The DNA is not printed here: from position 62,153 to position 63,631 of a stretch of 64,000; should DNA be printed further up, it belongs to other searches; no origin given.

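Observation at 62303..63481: Orphan Card1/Can2-like CARF-nuclease with no CRISPR-Cas in view and a variant catalytic motif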

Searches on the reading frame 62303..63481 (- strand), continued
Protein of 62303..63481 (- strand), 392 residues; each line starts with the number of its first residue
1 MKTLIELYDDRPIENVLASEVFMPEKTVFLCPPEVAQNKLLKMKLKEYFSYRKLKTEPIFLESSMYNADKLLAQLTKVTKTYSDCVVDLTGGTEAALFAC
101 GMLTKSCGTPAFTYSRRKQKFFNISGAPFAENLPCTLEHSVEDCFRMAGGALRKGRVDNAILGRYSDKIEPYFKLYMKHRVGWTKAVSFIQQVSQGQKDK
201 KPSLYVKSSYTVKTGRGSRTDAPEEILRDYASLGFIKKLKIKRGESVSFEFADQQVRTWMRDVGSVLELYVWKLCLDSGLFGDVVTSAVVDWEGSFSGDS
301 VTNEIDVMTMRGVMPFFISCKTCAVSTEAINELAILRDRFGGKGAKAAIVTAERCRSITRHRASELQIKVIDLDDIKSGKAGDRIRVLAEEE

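Call 41: fold_search(model_id=the predicted structure, library=pdb)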
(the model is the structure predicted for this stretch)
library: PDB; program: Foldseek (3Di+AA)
matches with E <= 10: 1503; with E <= 0.001: 29
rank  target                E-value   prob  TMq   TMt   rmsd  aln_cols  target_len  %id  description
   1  1xmx                  1.1e-24  1.00  0.75  0.77   4.7       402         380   15  Crystal structure of protein VC1899 from Vibrio cholerae (released 2004-11-16)
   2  7bdv_A                2.1e-21  1.00  0.68  0.74   5.7       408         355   16  Structure of Can2 from Sulfobacillus thermosulfidooxidans in complex with cyclic tetra-adenylate (cA4) (released 2021-03-03)
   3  7bdv_B                3.9e-21  1.00  0.69  0.78   5.4       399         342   16  Structure of Can2 from Sulfobacillus thermosulfidooxidans in complex with cyclic tetra-adenylate (cA4) (released 2021-03-03)
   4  9u49_A                1.2e-19  1.00  0.68  0.67   5.7       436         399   15  crystal structure of Cdn1 in complex with cA4 (released 2026-02-04)
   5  8bao_A                1.3e-19  1.00  0.71  0.75   5.3       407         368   15  Dysgonamonadaceae bacterium CRISPR ancillary nuclease 2 (released 2022-11-30)
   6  8bao_B                1.5e-19  1.00  0.71  0.75   5.5       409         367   15  Dysgonamonadaceae bacterium CRISPR ancillary nuclease 2 (released 2022-11-30)
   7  7bdv_C                5.9e-19  1.00  0.68  0.78   5.8       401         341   15  Structure of Can2 from Sulfobacillus thermosulfidooxidans in complex with cyclic tetra-adenylate (cA4) (released 2021-03-03)
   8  7bdv_D                2.4e-18  1.00  0.64  0.73   6.6       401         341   14  Structure of Can2 from Sulfobacillus thermosulfidooxidans in complex with cyclic tetra-adenylate (cA4) (released 2021-03-03)
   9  6xl1_A                1.4e-17  1.00  0.69  0.72   4.9       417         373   15  crystal structure of cA4-activated Card1(D294N) (released 2020-12-30)
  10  8q3z_A                8.3e-17  1.00  0.63  0.58   8.0       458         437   16  Crystal structure of cA4-bound Can2 from Thermoanaerobacter brockii (released 2023-11-22)
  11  8q44_A                1.1e-16  1.00  0.63  0.57   7.9       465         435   16  Crystal structure of cA4-bound Can2 (E364R) in complex with oligo-T DNA (released 2023-11-22)
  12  6wxw_A                3.4e-16  1.00  0.60  0.62   6.3       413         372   14  crystal structure of apo Card1 (released 2020-12-30)
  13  8q43_B                3.4e-16  1.00  0.61  0.56   8.3       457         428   16  Crystal structure of cA4-bound Can2 (E341A) in complex with oligo-C DNA (released 2023-11-22)
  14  8q42_A                3.8e-16  1.00  0.63  0.58   7.8       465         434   16  Crystal structure of cA4-bound Can2 (E341A) in complex with oligo-A DNA (released 2023-11-22)
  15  8q44_B                3.8e-16  1.00  0.62  0.57   7.7       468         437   15  Crystal structure of cA4-bound Can2 (E364R) in complex with oligo-T DNA (released 2023-11-22)
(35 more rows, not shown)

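Call 49: search_dna_similar(query=window:62303-63481:-, collection=phages, mode=protein, max_evalue=0.001, max_rows=15)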
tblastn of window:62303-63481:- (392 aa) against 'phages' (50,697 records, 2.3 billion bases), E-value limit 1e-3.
No match.

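Call 50: search_dna_similar(query=window:62303-63481:-, collection=plasmids, mode=protein, max_evalue=0.001, max_rows=25)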
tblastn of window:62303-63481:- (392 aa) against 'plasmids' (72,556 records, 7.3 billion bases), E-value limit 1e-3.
No match.

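Call 51: find_related_loci(query=A3, collection=viral_contigs, flank=10000)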
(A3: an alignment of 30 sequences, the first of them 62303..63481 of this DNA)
Query A3 (392 aa) in viral_contigs; peptide patterns used: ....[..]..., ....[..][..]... (x = any residue, [..] = any of these).
19 stretches matched a pattern, but none encodes a relative of the query by tblastn (E <= 1e-3).

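Call 55: list_cluster_members(proteins=[P0121, P0125, P0138, P0152, P0160, P0181, P0200, P0205, P0248, P0258])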
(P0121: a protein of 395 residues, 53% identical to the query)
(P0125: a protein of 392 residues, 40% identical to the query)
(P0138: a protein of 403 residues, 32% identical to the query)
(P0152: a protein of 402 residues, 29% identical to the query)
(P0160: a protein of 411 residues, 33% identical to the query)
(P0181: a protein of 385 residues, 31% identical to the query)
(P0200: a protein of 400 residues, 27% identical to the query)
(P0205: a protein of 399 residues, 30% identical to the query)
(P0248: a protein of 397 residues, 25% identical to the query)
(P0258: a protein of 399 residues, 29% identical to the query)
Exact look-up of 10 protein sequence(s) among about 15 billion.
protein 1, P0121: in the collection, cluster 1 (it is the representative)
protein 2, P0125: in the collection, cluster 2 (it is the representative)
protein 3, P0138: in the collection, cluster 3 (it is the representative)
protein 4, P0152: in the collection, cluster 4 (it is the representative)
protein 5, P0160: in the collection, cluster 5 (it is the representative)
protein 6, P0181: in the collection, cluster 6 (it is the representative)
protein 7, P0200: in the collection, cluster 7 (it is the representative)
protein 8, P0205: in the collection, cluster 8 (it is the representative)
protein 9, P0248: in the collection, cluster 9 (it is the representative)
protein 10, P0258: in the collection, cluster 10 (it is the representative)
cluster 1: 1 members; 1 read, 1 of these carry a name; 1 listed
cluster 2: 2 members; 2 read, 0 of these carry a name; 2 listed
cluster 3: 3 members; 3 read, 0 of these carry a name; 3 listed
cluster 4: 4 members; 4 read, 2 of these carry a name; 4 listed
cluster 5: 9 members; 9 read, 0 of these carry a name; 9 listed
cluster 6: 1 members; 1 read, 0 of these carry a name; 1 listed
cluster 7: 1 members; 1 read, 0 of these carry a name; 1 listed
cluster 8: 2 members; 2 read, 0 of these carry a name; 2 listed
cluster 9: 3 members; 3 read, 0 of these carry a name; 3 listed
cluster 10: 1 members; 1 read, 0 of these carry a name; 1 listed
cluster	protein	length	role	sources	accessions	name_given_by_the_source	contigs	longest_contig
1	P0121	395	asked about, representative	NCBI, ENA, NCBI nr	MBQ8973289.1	MAG: DUF1887 family protein [Clostridia bacterium] | DUF1887 family protein [Clostridia bacterium]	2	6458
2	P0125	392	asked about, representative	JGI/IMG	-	-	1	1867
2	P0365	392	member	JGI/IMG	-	-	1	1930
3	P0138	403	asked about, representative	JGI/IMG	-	-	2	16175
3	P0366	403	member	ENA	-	-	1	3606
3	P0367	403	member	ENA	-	-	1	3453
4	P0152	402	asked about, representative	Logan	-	-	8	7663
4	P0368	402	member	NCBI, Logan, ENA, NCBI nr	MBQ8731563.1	MAG: DUF1887 family protein [Oscillospiraceae bacterium] | DUF1887 family protein [Oscillospiraceae bacterium]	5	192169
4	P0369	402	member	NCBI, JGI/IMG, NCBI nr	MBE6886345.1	MAG: DUF1887 family protein [Ruminococcaceae bacterium] | DUF1887 family protein [Oscillospiraceae bacterium]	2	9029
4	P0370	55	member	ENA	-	-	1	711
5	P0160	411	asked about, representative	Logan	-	-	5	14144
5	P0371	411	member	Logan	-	-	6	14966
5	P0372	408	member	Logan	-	-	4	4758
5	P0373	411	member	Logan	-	-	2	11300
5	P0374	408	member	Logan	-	-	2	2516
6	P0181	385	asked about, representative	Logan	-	-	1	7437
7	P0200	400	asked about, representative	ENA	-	-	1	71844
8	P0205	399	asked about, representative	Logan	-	-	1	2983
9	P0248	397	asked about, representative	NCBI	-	-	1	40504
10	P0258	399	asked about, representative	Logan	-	-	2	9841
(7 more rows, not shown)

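Call 62: search_protein_families(library=padloc, alignment_id=A5, max_evalue=0.000001)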
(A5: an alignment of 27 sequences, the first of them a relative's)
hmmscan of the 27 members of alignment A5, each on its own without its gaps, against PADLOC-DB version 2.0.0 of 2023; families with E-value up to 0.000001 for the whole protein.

A. member 1, L055:1883-4327:+ (814 aa): 50 families (the best 25 are shown)
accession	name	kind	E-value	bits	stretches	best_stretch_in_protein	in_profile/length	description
PDLC03802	RTasHel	-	5.9e-125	416.7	3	112-498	38-385/675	DRT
PDLC00114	GajB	-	1.2e-106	355.8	2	123-706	51-629/635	UrvD helicase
PDLC00132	GajB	-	7e-96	320.2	2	125-706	47-623/625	UrvD helicase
PDLC00117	GajB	-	4.1e-76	254.7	1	122-710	57-600/604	UrvD helicase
PDLC00127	GajB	-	4.4e-56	188.6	2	126-368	54-286/594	UrvD helicase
PDLC00103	GajB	-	1.3e-52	177.6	1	123-690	60-582/612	UrvD helicase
PDLC00121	GajB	-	1.7e-50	170.2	2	116-449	43-361/565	UrvD helicase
PDLC00107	GajB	-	1.8e-47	160.3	2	124-414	61-339/587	UrvD helicase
PDLC00119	GajB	-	6.7e-47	158.7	2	126-372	51-301/565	UrvD helicase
PDLC00123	GajB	-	2.6e-43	146.4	2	250-376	139-264/540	UrvD helicase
PDLC00130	GajB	-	7.4e-42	141.4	2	122-374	43-293/589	UrvD helicase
PDLC00122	GajB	-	3e-41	139.9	2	247-390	124-272/502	UrvD helicase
PDLC00110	GajB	-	9.2e-38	128.2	2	126-413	93-404/725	UrvD helicase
PDLC00104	GajB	-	4.1e-35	119.6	2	98-378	26-256/574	UrvD helicase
PDLC00116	GajB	-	4.2e-32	109.6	2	258-437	130-305/557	UrvD helicase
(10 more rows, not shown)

B. families by the number of members that match (of 27 scanned): 87 families (the first 25 are shown)
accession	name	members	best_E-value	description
PDLC01293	Cas10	2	9.6e-146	CAS-III; effector_LS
PDLC00916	Cas10a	2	1.2e-132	"CRISPR-associated protein Cas10/Csm1, subtype III-A/MTUBE"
PDLC01444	Cas10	2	1.9e-94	CAS-III; effector_LS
PDLC01422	Cas10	2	3.6e-82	CAS-III; effector_LS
PDLC01292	Cas10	2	4.1e-82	CAS-III; effector_LS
PDLC00917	Cas10b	2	1.1e-52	"CRISPR-associated protein Cas10/Cmr2, subtype III-B"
PDLC01529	Cas10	2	1.5e-13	CAS-III; effector_LS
PDLC00919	Cas10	2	2e-12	Cas10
PDLC03802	RTasHel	1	5.9e-125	DRT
PDLC00114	GajB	1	1.2e-106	UrvD helicase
PDLC01739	Cas10a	1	1.9e-96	-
PDLC00132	GajB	1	7e-96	UrvD helicase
PDLC00117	GajB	1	4.1e-76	UrvD helicase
PDLC00127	GajB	1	4.4e-56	UrvD helicase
PDLC00103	GajB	1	1.3e-52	UrvD helicase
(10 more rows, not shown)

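Call 63: find_encoding_contigs(protein=P0052, flank=10000, max_places=1)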
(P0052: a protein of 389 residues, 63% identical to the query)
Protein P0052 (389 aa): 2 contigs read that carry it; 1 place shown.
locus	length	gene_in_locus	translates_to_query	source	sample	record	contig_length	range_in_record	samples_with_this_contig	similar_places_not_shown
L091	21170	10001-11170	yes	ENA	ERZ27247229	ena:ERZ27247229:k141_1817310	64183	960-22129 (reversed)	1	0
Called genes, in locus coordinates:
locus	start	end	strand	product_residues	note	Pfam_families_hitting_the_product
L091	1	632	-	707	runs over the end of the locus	PF09371:Tex_N, PF22706:Tex_central_region, PF14639:YqgF, PF16921:Tex_YqgF, PF12836:HHH_3, PF17674:HHH_9, PF00575:S1, PF23459:S1_RRP5, +1 more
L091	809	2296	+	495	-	PF00202:Aminotran_3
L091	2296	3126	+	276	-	PF00596:Aldolase_II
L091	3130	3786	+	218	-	PF00440:TetR_N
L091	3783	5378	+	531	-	PF00370:FGGY_N, PF02782:FGGY_C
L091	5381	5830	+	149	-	PF04138:GtrA_DPMS_TM (weak)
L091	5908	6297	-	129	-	PF00903:Glyoxalase, PF12681:Glyoxalase_2, PF22677:Ble-like_N (weak)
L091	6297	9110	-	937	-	PF07694:5TM-5TMR_LYT, PF07155:ECF-ribofla_trS (weak), PF07228:SpoIIE, PF13581:HATPase_c_2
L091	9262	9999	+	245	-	PF01416:PseudoU_synth_1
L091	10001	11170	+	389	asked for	PF09002:Card1_endonuc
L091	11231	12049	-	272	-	PF07224:Chlorophyllase (weak), PF12740:PETase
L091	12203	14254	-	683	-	PF01764:Lipase_3 (weak), PF00395:SLH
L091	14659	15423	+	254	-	-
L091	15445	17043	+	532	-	PF13472:Lipase_GDSL_2, PF00395:SLH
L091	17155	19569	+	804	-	PF03415:Peptidase_C11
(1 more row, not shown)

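Call 64: find_encoding_contigs(protein=P0055, flank=10000, max_places=1)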
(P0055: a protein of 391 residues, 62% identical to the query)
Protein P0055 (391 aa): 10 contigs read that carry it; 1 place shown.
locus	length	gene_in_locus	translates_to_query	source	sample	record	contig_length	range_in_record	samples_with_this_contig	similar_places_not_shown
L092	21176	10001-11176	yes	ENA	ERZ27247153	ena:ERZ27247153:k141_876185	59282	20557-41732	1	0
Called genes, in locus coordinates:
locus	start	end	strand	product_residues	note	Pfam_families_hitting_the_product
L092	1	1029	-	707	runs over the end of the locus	PF09371:Tex_N, PF22706:Tex_central_region, PF14639:YqgF, PF16921:Tex_YqgF, PF12836:HHH_3, PF17674:HHH_9, PF00575:S1, PF23459:S1_RRP5, +1 more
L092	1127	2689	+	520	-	PF00202:Aminotran_3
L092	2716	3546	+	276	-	PF00596:Aldolase_II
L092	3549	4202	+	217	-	PF00440:TetR_N (weak)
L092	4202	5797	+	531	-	PF00370:FGGY_N, PF02782:FGGY_C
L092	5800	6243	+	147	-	PF04138:GtrA_DPMS_TM (weak)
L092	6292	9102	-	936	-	PF07694:5TM-5TMR_LYT, PF07155:ECF-ribofla_trS (weak), PF07228:SpoIIE, PF13581:HATPase_c_2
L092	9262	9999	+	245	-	PF01416:PseudoU_synth_1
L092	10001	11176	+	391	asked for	PF09002:Card1_endonuc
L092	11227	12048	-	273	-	PF12740:PETase, PF07224:Chlorophyllase (weak)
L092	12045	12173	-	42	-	-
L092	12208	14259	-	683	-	PF01764:Lipase_3 (weak), PF00395:SLH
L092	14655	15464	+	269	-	-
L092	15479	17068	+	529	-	PF13472:Lipase_GDSL_2, PF00395:SLH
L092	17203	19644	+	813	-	PF03415:Peptidase_C11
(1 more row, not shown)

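Call 76: search_protein_families(library=pfam, alignment_id=A6, max_evalue=0.00001)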
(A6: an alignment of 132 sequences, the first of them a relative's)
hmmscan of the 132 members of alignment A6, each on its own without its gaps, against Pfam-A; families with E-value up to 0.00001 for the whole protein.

A. member 1, L001:8866-9861:- (331 aa): 5 families
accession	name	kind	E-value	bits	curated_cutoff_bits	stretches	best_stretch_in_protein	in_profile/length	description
PF03054.22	tRNA_Me_trans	-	2.7e-50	171.3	20.6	1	3-182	2-201/202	tRNA methyl transferase HUP domain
PF20258.4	tRNA_Me_trans_C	-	5.9e-17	62.2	20.6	1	257-330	3-77/77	Aminomethyltransferase beta-barrel domain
PF20259.3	tRNA_Me_trans_M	-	1.2e-08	34.8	27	1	205-245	19-62/66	tRNA methyl transferase PRC-barrel domain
PF02540.23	NAD_synthase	-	3.9e-08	33.2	21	1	2-65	19-86/242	NAD synthase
PF00764.25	Arginosuc_synth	-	7.4e-07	29.8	27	1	3-113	1-115/162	Arginosuccinate synthase N-terminal HUP domain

B. families by the number of members that match (of 132 scanned): 133 families (the first 25 are shown)
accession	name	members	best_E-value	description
PF01053.26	Cys_Met_Meta_PP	4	7.5e-156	Cys/Met metabolism PLP-dependent enzyme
PF01416.25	PseudoU_synth_1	4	8.3e-44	tRNA pseudouridine synthase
PF06838.17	Met_gamma_lyase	4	2.7e-07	Methionine gamma-lyase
PF07690.21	MFS_1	3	1.6e-20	Major Facilitator Superfamily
PF04055.27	Radical_SAM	3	3e-16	Radical SAM superfamily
PF01212.27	Beta_elim_lyase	3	4.1e-07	Beta-eliminating lyase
PF01136.24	Peptidase_U32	2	7.9e-73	Peptidase family U32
PF12682.12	Flavodoxin_4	2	7e-70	Flavodoxin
PF00206.25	Lyase_1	2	3.1e-65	Lyase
PF03054.22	tRNA_Me_trans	2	3.2e-51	tRNA methyl transferase HUP domain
PF03415.19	Peptidase_C11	2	2.8e-43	Clostripain family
PF00005.33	ABC_tran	2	1.7e-30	ABC transporter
PF14698.11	ASL_C2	2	7.6e-26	Argininosuccinate lyase C-terminal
PF12392.13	DUF3656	2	4.2e-21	Collagenase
PF01613.24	Flavin_Reduct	2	2.6e-16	Flavin reductase like domain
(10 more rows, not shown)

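Call 77: find_homologous_proteins(query=P0200, max_evalue=1e-10)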
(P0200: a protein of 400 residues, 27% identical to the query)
Query P0200 (400 aa): 93 proteins with E <= 1e-10 among 5349 candidates.
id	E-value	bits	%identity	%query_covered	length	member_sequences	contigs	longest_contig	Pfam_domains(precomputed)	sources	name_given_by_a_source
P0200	5.2e-263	890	100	100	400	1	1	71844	PF09002.18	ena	-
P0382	8.0e-222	754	84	100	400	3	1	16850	PF09002.18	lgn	-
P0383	1.5e-109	385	44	100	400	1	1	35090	PF09002.18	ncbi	ncbi:MAG: Card1-like endonuclease domain-containing protein [Eubacteriaceae bacterium]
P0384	2.7e-109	384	44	100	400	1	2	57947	PF09002.18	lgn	-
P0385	1.5e-96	342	41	100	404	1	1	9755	-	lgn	-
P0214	5.2e-81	291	35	100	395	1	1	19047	-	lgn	-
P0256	2.2e-76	275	36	100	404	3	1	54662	PF09002.18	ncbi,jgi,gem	-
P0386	1.0e-72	263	37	99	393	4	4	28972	-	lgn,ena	-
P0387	1.4e-70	256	36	99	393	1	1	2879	PF09002.18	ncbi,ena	-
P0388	1.5e-66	243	35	99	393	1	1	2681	-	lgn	-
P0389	1.4e-65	240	32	98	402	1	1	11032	-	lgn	-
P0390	3.0e-65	239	37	98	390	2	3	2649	PF23400.2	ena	-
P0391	1.1e-64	237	34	99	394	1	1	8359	-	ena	-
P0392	1.1e-57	214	32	95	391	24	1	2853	PF09002.18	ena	-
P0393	8.5e-57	211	32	97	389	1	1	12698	PF09002.18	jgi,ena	-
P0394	1.5e-52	197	31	95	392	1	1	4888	PF09002.18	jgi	-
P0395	2.6e-52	196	32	95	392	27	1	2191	PF09002.18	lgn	-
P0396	3.1e-52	196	31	95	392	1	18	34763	PF09002.18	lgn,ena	-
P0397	4.6e-50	189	30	96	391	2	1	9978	PF09002.18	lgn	-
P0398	5.0e-50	189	31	96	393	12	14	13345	PF09002.18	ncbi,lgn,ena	-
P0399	5.3e-50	189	31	95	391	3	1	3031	PF09002.18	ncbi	-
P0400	9.1e-44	168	30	96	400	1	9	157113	PF09002.18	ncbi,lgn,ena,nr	ncbi:MAG: DUF1887 family protein [Clostridia bacterium]|nr:DUF1887 family protein [Clostridia bacter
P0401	3.1e-43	166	32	97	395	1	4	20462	PF09002.18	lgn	-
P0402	1.8e-42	164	29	98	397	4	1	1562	PF09002.18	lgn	-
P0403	3.4e-42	163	30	95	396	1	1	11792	PF09002.18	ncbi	-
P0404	4.0e-42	163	30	96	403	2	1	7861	PF09002.18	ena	-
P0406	7.4e-42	162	29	99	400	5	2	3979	PF09002.18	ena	-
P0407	1.9e-41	160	31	95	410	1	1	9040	PF09002.18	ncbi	-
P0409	1.2e-40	158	30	96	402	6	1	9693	PF09002.18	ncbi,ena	-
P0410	1.8e-39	154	28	95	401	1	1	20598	PF09002.18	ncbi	-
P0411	2.0e-39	154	28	100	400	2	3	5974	PF09002.18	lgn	-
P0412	3.6e-39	153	27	98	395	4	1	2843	PF09002.18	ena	-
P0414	7.3e-38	149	30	99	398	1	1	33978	PF09002.18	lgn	-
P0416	2.5e-37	147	29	98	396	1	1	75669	PF09002.18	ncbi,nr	ncbi:MAG: DUF1887 family CARF protein [Clostridia bacterium]|nr:DUF1887 family CARF protein [Clostri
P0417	3.2e-37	147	30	98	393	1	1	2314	PF09002.18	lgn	-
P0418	4.6e-37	146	28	98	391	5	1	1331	PF09002.18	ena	-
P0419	5.8e-37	146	29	97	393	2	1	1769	PF09002.18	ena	-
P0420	2.8e-35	140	26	98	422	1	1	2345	PF09002.18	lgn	-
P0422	1.0e-34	138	30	95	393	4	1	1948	PF09002.18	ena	-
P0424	3.0e-34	137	27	94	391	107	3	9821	PF09002.18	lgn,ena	-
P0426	8.0e-34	135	25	88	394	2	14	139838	PF09002.18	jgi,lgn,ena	-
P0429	6.0e-33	133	27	95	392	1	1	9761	PF09002.18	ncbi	-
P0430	6.5e-33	132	28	95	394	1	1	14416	PF09002.18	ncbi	-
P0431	1.1e-31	128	27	93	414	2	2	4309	PF09002.18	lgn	-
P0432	1.2e-31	128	32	62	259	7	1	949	PF09002.18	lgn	-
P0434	2.9e-31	127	28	94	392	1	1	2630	PF09002.18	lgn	-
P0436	1.1e-30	125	28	95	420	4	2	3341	PF09002.18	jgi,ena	-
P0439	2.4e-29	121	28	93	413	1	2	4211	PF09002.18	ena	-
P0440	2.3e-28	117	27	93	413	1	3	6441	PF09002.18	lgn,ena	-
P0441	1.7e-27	115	26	93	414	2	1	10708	PF09002.18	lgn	-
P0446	8.8e-26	109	25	96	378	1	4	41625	PF09002.18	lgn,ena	-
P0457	2.2e-22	98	24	94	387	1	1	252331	-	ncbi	-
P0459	1.6e-21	95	26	97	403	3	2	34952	PF09002.18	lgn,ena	-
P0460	4.3e-21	93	26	97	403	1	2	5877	PF09002.18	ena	-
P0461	4.4e-21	93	26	97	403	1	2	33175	PF09002.18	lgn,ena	-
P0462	5.1e-21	93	26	97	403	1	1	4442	PF09002.18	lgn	-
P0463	5.9e-21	93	26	99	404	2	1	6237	PF09002.18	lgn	-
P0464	6.6e-21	93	25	97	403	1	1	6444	PF09002.18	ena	-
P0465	7.6e-21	93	25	97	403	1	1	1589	PF09002.18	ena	-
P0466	7.7e-21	93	25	97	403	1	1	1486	PF09002.18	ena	-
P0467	1.2e-20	92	26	96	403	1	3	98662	PF09002.18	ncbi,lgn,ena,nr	ncbi:MAG: DUF1887 family protein [Campylobacter sp.]|nr:DUF1887 family protein [Campylobacter sp.]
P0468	1.2e-20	92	26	87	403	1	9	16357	PF09002.18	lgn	-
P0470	3.7e-17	81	25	93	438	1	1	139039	PF09002.18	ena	-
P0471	4.2e-16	77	28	70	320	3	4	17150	PF09002.18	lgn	-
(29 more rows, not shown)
